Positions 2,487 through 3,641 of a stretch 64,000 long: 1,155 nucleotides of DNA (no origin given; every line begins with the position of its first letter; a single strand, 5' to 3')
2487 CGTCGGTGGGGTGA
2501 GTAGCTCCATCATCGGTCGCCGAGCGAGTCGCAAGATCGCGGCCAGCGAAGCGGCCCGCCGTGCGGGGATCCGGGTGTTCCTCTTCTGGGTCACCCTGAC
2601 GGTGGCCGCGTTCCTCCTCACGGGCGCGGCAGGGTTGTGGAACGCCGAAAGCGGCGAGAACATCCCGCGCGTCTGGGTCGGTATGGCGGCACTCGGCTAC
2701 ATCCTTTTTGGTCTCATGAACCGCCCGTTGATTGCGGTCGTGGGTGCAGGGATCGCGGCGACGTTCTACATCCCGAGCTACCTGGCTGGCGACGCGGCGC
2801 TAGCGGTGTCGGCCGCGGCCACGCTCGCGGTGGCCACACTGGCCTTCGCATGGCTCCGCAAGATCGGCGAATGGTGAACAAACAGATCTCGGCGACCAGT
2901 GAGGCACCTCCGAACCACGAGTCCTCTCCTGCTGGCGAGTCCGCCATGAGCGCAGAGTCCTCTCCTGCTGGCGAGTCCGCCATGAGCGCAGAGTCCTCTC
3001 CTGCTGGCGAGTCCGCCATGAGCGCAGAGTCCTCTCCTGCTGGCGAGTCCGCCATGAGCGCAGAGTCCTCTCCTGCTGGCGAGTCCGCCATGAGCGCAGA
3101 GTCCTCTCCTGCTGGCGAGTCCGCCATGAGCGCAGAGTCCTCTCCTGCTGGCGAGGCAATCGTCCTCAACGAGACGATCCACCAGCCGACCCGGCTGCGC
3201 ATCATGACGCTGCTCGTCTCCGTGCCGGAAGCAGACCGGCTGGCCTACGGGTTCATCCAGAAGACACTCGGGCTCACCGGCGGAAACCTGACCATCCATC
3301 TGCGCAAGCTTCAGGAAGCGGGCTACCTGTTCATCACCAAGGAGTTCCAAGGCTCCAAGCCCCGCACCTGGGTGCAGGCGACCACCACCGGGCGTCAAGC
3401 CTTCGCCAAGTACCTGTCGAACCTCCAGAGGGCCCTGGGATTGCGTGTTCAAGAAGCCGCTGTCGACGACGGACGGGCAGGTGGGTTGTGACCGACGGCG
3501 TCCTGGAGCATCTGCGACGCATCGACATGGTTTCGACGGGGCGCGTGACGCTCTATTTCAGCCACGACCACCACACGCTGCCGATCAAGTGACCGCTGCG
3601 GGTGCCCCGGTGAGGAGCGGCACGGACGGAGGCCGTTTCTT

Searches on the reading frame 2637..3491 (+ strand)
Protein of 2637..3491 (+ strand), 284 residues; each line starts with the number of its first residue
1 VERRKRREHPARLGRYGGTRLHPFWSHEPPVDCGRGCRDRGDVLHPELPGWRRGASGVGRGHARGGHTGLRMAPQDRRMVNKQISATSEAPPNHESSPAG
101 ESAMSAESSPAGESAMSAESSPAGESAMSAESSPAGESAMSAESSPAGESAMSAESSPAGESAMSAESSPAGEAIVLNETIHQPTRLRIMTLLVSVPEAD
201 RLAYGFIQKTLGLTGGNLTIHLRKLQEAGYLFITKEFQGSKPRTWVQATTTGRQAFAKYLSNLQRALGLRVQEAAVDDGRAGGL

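Call 55: search_protein_families(library=pfam, proteins=[window:2637-3491:+], max_evalue=0.001)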
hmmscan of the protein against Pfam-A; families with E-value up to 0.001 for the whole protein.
window:2637-3491:+ (284 aa): 2 families
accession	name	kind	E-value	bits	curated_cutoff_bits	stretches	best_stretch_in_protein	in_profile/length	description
PF13601.12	HTH_34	-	7e-22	77.8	27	1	186-266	2-79/80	Winged helix DNA-binding domain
PF12840.13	HTH_20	-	0.00059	20.2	27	0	183-229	3-46/51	Helix-turn-helix domain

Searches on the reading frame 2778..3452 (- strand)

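Call 55: search_protein_families(library=pfam, proteins=[window:2778-3452:-], max_evalue=0.001)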
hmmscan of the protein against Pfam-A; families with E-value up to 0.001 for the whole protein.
window:2778-3452:- (224 aa): 1 family
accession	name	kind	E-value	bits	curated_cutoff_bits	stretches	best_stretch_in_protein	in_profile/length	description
PF18251.7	Defensin_5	-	0.00051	20.5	25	0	126-143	4-21/39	Fungal defensin Copsin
